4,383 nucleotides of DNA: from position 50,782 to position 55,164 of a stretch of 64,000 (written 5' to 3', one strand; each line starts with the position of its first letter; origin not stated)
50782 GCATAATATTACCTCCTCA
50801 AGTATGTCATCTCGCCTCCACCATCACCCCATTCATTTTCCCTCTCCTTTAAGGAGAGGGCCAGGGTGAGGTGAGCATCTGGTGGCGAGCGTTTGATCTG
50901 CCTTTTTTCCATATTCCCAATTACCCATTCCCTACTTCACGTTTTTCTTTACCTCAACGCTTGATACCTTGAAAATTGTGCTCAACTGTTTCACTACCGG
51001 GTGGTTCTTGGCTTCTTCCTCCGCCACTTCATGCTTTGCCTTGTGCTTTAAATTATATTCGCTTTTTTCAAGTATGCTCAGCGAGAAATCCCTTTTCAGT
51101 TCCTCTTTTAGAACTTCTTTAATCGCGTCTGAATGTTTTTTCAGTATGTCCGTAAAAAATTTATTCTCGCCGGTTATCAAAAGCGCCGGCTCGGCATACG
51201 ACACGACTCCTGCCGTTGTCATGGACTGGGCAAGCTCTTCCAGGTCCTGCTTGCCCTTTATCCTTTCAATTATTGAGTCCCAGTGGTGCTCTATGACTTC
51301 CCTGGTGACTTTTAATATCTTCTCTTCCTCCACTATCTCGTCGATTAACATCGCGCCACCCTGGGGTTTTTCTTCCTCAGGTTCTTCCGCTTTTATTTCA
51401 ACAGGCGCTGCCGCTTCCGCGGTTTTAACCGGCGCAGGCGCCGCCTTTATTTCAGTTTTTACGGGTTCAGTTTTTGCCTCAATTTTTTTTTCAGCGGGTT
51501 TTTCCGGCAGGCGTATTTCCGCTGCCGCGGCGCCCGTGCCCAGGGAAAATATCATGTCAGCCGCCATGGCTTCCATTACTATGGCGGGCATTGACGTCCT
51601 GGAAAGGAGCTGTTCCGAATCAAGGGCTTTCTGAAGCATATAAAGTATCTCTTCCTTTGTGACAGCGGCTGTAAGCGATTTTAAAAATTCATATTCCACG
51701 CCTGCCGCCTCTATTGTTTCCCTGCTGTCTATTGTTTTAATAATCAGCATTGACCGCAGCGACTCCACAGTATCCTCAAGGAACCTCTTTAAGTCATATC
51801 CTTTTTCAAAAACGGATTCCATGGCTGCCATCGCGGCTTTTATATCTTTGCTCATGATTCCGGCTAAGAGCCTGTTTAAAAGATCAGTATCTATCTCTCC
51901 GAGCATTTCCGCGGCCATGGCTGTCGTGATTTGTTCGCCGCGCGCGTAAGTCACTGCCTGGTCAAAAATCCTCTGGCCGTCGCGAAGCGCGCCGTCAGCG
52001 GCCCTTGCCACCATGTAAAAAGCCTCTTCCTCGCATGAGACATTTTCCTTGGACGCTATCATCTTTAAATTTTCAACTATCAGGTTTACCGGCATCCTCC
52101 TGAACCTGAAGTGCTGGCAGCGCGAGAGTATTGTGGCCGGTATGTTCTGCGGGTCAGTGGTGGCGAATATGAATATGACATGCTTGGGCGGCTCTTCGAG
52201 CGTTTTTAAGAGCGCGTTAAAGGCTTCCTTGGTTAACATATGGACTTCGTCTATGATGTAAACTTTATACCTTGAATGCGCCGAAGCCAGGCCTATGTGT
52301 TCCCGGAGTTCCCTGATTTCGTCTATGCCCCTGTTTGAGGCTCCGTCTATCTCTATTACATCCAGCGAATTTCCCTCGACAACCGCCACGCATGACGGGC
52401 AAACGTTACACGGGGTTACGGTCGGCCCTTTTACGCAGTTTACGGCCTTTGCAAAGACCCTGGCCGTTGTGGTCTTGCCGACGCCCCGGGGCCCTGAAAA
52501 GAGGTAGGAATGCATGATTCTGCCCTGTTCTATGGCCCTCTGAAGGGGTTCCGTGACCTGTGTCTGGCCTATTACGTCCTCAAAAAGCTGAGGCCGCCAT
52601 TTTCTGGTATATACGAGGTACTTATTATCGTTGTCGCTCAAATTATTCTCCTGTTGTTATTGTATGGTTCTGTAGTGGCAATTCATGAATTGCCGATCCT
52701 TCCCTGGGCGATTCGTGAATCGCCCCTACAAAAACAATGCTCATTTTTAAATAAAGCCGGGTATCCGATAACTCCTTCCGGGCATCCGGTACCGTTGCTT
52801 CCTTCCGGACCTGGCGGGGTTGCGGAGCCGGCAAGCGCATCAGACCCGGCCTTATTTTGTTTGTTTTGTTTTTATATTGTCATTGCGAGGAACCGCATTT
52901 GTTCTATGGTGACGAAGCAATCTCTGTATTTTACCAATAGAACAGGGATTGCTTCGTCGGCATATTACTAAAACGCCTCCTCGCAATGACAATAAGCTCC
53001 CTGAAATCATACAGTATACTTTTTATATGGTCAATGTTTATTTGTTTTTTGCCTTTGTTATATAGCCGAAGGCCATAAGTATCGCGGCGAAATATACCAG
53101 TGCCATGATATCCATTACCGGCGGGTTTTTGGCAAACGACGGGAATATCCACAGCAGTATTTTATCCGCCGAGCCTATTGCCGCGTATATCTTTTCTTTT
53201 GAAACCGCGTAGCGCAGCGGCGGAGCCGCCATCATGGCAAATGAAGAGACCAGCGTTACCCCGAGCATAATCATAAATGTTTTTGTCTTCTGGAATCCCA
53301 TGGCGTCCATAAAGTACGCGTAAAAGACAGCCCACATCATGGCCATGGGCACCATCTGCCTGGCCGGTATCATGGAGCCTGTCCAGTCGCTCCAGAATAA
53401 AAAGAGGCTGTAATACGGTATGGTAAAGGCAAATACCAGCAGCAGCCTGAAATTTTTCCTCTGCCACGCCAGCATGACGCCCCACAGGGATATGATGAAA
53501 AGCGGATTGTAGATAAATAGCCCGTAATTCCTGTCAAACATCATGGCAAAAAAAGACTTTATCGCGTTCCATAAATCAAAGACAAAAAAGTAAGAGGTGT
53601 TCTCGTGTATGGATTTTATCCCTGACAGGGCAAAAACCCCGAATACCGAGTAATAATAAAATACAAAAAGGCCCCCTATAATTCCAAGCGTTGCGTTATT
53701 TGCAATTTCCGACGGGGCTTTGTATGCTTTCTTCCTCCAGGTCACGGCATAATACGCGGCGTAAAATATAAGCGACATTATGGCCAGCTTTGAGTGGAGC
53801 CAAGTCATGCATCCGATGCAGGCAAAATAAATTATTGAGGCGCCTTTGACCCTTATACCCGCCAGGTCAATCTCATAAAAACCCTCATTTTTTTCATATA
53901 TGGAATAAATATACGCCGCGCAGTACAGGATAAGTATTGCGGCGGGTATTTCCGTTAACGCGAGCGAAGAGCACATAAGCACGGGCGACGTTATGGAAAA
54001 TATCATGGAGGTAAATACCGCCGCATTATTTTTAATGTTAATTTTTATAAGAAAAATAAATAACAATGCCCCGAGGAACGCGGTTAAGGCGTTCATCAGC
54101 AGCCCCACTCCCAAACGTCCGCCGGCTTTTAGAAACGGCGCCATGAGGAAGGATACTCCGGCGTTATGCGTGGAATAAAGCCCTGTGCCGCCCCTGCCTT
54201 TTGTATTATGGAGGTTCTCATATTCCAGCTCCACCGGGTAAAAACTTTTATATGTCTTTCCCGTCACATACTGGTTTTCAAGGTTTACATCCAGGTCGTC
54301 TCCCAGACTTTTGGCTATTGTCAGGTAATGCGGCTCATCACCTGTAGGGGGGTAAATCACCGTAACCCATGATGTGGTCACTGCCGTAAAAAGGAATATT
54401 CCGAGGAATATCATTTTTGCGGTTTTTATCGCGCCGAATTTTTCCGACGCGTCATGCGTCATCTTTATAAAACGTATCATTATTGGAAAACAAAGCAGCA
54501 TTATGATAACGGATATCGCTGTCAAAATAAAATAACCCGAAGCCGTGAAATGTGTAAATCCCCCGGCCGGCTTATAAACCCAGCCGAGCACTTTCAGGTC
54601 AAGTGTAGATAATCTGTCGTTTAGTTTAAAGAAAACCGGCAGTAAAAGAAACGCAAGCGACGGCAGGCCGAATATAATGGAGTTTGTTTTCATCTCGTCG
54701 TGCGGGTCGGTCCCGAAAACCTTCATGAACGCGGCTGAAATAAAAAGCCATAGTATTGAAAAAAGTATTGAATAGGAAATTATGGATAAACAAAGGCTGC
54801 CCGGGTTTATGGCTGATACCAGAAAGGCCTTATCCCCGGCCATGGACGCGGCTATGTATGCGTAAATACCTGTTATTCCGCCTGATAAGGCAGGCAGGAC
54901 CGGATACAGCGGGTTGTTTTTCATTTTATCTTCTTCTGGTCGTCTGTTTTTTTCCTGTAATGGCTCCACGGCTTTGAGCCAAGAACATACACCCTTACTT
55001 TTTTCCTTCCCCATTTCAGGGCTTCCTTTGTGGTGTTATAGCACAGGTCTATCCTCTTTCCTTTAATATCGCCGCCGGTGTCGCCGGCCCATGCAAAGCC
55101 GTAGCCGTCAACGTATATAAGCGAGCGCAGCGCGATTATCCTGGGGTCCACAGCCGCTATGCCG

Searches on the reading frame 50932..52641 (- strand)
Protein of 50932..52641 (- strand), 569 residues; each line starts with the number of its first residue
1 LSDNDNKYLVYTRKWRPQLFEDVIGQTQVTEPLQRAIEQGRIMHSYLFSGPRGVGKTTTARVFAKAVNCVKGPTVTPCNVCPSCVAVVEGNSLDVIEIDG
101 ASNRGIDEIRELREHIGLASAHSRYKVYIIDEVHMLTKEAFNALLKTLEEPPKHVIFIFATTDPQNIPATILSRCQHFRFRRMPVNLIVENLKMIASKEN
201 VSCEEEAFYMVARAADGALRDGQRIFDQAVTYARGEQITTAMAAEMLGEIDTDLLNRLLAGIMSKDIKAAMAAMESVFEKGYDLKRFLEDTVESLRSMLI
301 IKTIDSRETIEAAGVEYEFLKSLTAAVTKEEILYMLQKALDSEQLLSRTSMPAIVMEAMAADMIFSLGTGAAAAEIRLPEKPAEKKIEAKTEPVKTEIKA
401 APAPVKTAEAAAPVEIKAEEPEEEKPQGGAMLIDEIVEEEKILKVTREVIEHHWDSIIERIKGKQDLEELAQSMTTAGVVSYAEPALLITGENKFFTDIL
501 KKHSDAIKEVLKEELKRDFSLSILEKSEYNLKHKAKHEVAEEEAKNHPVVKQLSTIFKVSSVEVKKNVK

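Call 17: search_protein_families(library=pfam, proteins=[window:50932-52641:-], max_evalue=0.001)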
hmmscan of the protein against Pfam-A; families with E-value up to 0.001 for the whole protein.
window:50932-52641:- (569 aa): 11 families
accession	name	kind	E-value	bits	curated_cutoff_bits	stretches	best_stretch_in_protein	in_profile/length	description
PF13177.12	DNA_pol3_delta2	-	5.3e-47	160.2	27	1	26-183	2-160/161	DNA polymerase III, delta subunit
PF00004.35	AAA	-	2.8e-15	57.4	21.2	1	47-179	2-127/131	ATPase family associated with various cellular activities (AAA)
PF22608.2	DNAX_ATPase_lid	-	2.4e-12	46.9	27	1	188-235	2-49/49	DNA polymerase III clamp loader subunit, ATPase lid domain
PF12169.13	DNA_pol3_gamma3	-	4.8e-11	43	24.4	1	239-357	2-121/143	DNA polymerase III subunits gamma and tau domain III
PF05496.18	RuvB_N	-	2e-08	34.6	27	1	16-77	2-67/159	Holliday junction DNA helicase RuvB P-loop domain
PF13401.12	AAA_22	-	2.2e-07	31.7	27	1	47-160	9-121/130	AAA domain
PF07728.20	AAA_5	-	7.9e-06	26.4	22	0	118-151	60-93/139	AAA domain (dynein-related subfamily)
PF13604.12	AAA_30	-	1.5e-05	25.2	27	1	47-158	22-122/191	AAA domain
PF13191.12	AAA_16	-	2.2e-05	25.4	32.6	0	28-147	7-155/167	AAA ATPase domain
PF13173.12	AAA_14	-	2.4e-05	24.8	27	1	46-153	5-90/129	AAA domain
PF13479.12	AAA_24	-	0.00044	20.6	27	0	47-140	6-80/195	AAA domain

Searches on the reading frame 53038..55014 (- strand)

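Call 18: search_protein_families(library=pfam, proteins=[window:53038-55014:-], max_evalue=0.001)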
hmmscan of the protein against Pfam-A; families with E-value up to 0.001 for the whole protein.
window:53038-55014:- (658 aa): 0 families

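Call 51: search_protein_families(library=pfam, proteins=[window:53038-55014:-], max_evalue=5)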
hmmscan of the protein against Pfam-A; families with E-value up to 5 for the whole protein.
window:53038-55014:- (658 aa): 1 family
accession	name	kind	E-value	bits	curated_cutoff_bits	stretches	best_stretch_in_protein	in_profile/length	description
PF13567.11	DUF4131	-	0.47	10.6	31.6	1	163-232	8-63/165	Domain of unknown function (DUF4131)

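Call 53: search_protein_families(library=ncbifam, proteins=[window:53038-55014:-], max_evalue=0.001)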
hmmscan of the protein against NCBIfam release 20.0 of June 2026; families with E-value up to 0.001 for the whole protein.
window:53038-55014:- (658 aa): 1 family
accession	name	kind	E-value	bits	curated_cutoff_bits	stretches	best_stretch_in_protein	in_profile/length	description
NF047440.1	LA3751_2_3_fam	subfamily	4.2e-09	35.8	200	1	279-592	77-379/460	LA_3751/LA_3752 family putative glycosyltransferase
